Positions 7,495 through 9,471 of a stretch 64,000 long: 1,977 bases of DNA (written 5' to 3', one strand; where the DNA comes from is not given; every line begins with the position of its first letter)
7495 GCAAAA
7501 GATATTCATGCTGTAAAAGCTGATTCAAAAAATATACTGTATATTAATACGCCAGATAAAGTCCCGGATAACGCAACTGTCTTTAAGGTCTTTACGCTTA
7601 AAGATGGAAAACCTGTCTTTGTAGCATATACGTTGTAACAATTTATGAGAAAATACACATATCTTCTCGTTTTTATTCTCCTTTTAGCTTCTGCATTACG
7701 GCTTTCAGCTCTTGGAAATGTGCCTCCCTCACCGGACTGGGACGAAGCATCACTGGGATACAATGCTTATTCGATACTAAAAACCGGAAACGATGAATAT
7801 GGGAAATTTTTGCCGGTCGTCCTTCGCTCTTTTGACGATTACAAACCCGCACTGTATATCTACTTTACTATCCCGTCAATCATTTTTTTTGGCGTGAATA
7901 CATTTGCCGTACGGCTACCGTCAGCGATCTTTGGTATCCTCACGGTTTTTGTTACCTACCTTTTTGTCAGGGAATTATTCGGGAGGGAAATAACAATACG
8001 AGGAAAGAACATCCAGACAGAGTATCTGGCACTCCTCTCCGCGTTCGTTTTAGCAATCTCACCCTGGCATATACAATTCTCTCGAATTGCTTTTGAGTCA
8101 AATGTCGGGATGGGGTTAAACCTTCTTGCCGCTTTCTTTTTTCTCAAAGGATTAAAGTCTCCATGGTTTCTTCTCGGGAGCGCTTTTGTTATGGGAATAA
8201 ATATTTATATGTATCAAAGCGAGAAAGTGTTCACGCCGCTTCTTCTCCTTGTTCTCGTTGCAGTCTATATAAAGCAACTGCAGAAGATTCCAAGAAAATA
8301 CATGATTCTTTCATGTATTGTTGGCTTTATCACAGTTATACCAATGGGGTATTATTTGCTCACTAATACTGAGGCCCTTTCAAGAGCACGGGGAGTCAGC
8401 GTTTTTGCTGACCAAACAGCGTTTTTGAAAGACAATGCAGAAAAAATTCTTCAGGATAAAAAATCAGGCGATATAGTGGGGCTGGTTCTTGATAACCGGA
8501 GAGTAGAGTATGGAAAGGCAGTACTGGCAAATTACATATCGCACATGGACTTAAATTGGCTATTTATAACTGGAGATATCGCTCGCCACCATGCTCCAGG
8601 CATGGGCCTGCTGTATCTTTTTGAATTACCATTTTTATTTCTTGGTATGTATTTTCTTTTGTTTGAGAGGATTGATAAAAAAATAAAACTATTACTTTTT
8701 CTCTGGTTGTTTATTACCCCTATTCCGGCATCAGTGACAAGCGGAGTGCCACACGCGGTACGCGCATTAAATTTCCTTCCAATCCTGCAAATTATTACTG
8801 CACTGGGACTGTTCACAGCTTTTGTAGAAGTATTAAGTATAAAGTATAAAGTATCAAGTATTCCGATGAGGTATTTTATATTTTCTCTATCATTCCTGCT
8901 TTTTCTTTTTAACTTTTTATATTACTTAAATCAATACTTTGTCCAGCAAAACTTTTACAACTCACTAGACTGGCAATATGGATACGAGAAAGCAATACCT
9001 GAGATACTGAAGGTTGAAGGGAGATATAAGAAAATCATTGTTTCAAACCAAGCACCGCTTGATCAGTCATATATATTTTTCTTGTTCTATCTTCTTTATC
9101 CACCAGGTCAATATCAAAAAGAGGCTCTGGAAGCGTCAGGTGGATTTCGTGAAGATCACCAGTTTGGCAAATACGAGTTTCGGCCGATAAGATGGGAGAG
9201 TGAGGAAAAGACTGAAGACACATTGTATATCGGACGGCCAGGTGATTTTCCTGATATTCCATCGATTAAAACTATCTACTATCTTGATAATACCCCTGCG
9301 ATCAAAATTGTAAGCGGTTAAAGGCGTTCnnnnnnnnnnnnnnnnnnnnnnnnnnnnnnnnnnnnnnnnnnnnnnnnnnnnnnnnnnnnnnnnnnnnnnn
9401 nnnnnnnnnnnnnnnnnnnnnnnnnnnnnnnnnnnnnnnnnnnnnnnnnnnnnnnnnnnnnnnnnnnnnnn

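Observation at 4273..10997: Four tandem PMT_2/ArnT-like GT-C paralogs within an island of about 20 polytopic glycosyltransferase-like membrane proteins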

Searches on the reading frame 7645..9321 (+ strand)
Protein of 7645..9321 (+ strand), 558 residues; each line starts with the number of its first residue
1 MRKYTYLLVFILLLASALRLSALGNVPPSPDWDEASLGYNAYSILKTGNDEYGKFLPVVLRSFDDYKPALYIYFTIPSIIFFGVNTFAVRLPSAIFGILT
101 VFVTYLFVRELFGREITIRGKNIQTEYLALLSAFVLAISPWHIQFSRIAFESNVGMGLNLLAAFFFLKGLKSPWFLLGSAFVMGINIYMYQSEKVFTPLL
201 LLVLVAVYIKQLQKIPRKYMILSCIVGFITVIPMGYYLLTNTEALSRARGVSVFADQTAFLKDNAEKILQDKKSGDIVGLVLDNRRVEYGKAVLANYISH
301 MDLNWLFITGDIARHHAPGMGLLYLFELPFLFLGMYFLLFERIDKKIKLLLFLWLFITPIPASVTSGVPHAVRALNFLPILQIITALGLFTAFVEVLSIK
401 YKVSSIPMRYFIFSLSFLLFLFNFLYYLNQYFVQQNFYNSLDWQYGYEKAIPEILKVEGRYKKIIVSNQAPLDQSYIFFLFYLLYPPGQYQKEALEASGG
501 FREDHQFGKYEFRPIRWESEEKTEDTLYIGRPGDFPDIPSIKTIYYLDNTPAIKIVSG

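Call 3: search_protein_families(library=pfam, proteins=[window:7645-9321:+], max_evalue=0.01)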
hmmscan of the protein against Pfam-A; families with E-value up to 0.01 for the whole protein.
window:7645-9321:+ (558 aa): 3 families
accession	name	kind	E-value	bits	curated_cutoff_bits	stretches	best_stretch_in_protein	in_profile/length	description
PF13231.12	PMT_2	-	5.1e-07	30.5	26.1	1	70-236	5-159/160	Dolichyl-phosphate-mannose-protein mannosyltransferase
PF02366.24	PMT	-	0.00013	22.1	22.7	1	11-241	3-237/245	Dolichyl-phosphate-mannose-protein mannosyltransferase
PF03779.20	SPW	-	0.0067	17.3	31.5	1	78-161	16-89/93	SPW repeat domain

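Call 11: search_protein_families(library=ncbifam, proteins=[window:7645-9321:+], max_evalue=0.01)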
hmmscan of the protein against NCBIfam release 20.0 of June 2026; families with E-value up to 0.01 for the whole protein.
window:7645-9321:+ (558 aa): 1 family
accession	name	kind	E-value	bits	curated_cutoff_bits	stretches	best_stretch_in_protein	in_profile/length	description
TIGR03663.1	TIGR03663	subfamily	2.7e-07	30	126.25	1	7-194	3-165/435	flippase activity-associated protein Agl23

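Call 39: predict_structure(alignment_id=A3)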
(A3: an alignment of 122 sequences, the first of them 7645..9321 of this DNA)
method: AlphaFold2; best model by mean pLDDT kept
length: 558 residues; sequences in the alignment: 122
mean_pLDDT: 94.8   pTM: 0.93
mean pLDDT of the five models: 94.8, 94.5, 94.4, 93.9, 93.8
residues with pLDDT >= 90: 501; 70-90: 49; 50-70: 8; < 50: 0
segments of 3 or more residues with pLDDT < 50: none
pLDDT, mean of each block of 10 residues (from residue 1): 94 98 96 96 98 94 88 98 98 98 99 95 96 98 96 98 99 98 98 97 99 98 98 94 77 76 90 96 93 96 95 90 96 98 97 98 92 96 98 94 92 95 96 94 95 98 96 95 98 80 86 96 96 96 97 97
secondary structure, 60 per line:
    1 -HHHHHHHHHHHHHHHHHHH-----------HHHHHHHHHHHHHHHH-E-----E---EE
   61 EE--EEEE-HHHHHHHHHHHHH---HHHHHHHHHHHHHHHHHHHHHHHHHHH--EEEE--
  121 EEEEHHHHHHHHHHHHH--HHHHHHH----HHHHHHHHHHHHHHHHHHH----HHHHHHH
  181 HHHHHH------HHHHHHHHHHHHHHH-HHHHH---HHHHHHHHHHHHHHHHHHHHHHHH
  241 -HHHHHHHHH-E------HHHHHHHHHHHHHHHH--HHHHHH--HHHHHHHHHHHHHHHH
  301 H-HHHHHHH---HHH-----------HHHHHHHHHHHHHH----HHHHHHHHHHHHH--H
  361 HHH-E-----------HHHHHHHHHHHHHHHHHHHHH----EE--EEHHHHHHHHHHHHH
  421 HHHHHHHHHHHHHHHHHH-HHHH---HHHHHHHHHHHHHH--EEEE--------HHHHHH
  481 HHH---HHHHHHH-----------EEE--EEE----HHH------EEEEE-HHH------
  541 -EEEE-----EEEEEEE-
elements in order: H2-20 H32-47 E59-62 E65-68 H70-82 H86-112 E115-118 E121-124 H125-137 H140-146 H151-169 H174-186 H193-207 H209-213 H217-240 H242-250 H259-274 H277-282 H285-301 H303-309 H327-340 H345-357 H360-363 H377-397 H408-438 H440-443 H447-460 E463-466 H475-483 H487-493 E505-507 E510-512 E526-530 E542-545 E551-557

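Call 41: fold_search(model_id=the predicted structure, library=pdb)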
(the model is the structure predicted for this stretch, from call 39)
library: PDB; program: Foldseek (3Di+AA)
matches with E <= 10: 286; with E <= 0.001: 20
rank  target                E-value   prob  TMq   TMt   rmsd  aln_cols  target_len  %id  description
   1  7e9s_A                1.6e-08  1.00  0.49  0.33  12.3       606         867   13  Archaeal oligosaccharyltransferase AglB from Archaeoglobus fulgidus in complex with an inhibitory peptide and a dolich (released 2021-09-08)
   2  8b6l_I                2.9e-08  1.00  0.50  0.42  12.9       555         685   13  Subtomogram average of the human Sec61-TRAP-OSTA-translocon (released 2022-12-07)
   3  9n9j_I                3.8e-08  1.00  0.51  0.42  13.5       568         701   12  Structure of a GRP94 folding intermediate engaged with a CCDC134- and FKBP11-bound secretory translocon (released 2025-11-19)
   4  5gmy_A                5.1e-08  1.00  0.46  0.32  12.9       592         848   14  Crystal structure of the Archaeoglobus fulgidus oligosaccharyltransferase (O29867_ARCFU) tethered with an acceptor pep (released 2017-02-01)
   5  6s7t_A                6.4e-08  1.00  0.51  0.42  12.3       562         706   13  Cryo-EM structure of human oligosaccharyltransferase complex OST-B (released 2019-12-18)
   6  5ezm                  2.3e-07  1.00  0.51  0.53  13.4       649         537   12  Crystal Structure of ArnT from Cupriavidus metallidurans in the apo state (released 2016-02-17)
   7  5f15                  2.8e-07  1.00  0.54  0.56  13.3       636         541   12  Crystal Structure of ArnT from Cupriavidus metallidurans bound to Undecaprenyl phosphate (released 2016-02-17)
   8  6gxc_A                1.4e-06  1.00  0.50  0.41  13.3       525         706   14  Bacterial oligosaccharyltransferase PglB in complex with an inhibitory peptide and a reactive lipid-linked oligosaccha (released 2018-11-14)
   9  5ogl_A                2.3e-06  1.00  0.50  0.41  13.3       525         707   14  Structure of bacterial oligosaccharyltransferase PglB in complex with an acceptor peptide and an lipid-linked oligosac (released 2017-10-25)
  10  9i5k_A                1.6e-05  1.00  0.46  0.51  12.1       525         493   15  Structure of the Chaetomium thermophilum Pmt4 homodimer (C2 symmetry) (released 2025-12-24)
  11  9s6u_A                5.9e-05  1.00  0.40  0.40  12.5       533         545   11  Ternary cryo-EM structure of human ALG9 with Dol25-PP-GlcNAc2Man8, Dol25-P-Man and Fab (released 2026-03-18)
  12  9s6s_A                1.0e-04  1.00  0.45  0.45  11.3       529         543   13  Ternary cryo-EM structure of human ALG9 with Dol25-PP-GlcNAc2Man6, Dol25-P-Man and Fab (released 2026-03-18)
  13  9i5l_A                1.1e-04  1.00  0.31  0.25   5.1       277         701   17  Structure of the Chaetomium thermophilum Pmt4 homodimer (C1 symmetry) (released 2025-12-24)
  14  9e61_A                6.8e-04  1.00  0.31  0.25   4.9       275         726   16  Cryo-EM structure of Saccharomyces cerevisiae Pmt4 apo form (released 2025-10-15)
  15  9e6i_B                7.2e-04  1.00  0.31  0.25   4.8       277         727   16  Cryo-EM structure of Saccharomyces cerevisiae Pmt4-Ccw5 complex (released 2025-10-15)
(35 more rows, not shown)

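Call 48: search_solved_structures(query=A3, max_evalue=10, show_alignments=5)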
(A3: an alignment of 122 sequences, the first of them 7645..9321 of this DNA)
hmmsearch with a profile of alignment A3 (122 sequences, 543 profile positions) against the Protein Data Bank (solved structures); distinct sequences matched with E-value up to 10: 3.
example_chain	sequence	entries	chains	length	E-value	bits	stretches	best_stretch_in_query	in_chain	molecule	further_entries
5ezm_A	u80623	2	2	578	0.007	18.3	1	67-233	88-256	4-amino-4-deoxy-L-arabinose transferase or related glycosyltransferases of PMT family | 4-amino-4-deoxy-L-arabinose (L-Ara4N) transferase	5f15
6zxf_y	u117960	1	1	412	1.3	10.8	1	439-532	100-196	RNA-binding protein NOB1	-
6g18_y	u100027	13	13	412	1.3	10.8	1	439-532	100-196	RNA-binding protein NOB1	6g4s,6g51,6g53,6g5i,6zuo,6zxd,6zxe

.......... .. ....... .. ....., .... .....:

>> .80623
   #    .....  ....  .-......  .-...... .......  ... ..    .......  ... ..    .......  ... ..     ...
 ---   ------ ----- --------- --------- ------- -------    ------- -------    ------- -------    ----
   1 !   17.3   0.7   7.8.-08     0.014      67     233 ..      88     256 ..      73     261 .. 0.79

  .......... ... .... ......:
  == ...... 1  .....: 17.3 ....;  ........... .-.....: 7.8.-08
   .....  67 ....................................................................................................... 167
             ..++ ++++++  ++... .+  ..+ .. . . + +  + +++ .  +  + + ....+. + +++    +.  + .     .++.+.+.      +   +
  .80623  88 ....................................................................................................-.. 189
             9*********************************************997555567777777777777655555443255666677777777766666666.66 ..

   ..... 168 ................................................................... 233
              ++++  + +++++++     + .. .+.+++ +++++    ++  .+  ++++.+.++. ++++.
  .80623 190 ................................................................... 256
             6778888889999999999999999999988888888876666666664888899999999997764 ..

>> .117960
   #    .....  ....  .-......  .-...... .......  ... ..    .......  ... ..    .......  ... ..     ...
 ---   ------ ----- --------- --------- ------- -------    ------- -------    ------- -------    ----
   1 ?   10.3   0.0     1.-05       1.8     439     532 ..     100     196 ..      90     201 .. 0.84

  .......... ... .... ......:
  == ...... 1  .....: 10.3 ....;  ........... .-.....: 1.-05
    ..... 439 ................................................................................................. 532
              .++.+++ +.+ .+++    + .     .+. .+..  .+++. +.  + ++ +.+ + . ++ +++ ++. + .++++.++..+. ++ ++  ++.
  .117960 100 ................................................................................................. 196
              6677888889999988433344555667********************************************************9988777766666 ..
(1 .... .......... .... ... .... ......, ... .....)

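Call 92: search_protein_representatives(alignment_id=A3)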
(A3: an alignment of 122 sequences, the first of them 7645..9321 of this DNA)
Query: 122 sequences, 543 profile positions. Proteins with E-value up to 0.001 (for the whole library): 36403; up to 1e-10: 16996; up to 1e-30: 6704. The best 150 are listed.
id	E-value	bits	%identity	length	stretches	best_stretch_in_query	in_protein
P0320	2.2e-205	699.9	-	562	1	9-540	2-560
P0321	3.5e-195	666.3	-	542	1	2-540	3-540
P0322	7.1e-190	648.7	-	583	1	1-540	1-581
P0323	1.8e-188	644.1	-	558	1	2-541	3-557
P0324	2.1e-188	643.9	-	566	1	3-541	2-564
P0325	4.5e-188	642.8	-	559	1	5-541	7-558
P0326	3.5e-184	629.9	-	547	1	2-541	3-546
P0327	4.9e-183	626.2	-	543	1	1-542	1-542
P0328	2.2e-182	624.0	-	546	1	2-541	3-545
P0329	4.5e-182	623.0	-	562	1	4-541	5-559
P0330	4.6e-182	623.0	-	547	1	1-541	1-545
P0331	1.0e-180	618.5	-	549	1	3-542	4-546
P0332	4.7e-180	616.3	-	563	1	4-541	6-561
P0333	7.7e-180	615.6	-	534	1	2-541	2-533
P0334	2.0e-179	614.3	-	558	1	3-542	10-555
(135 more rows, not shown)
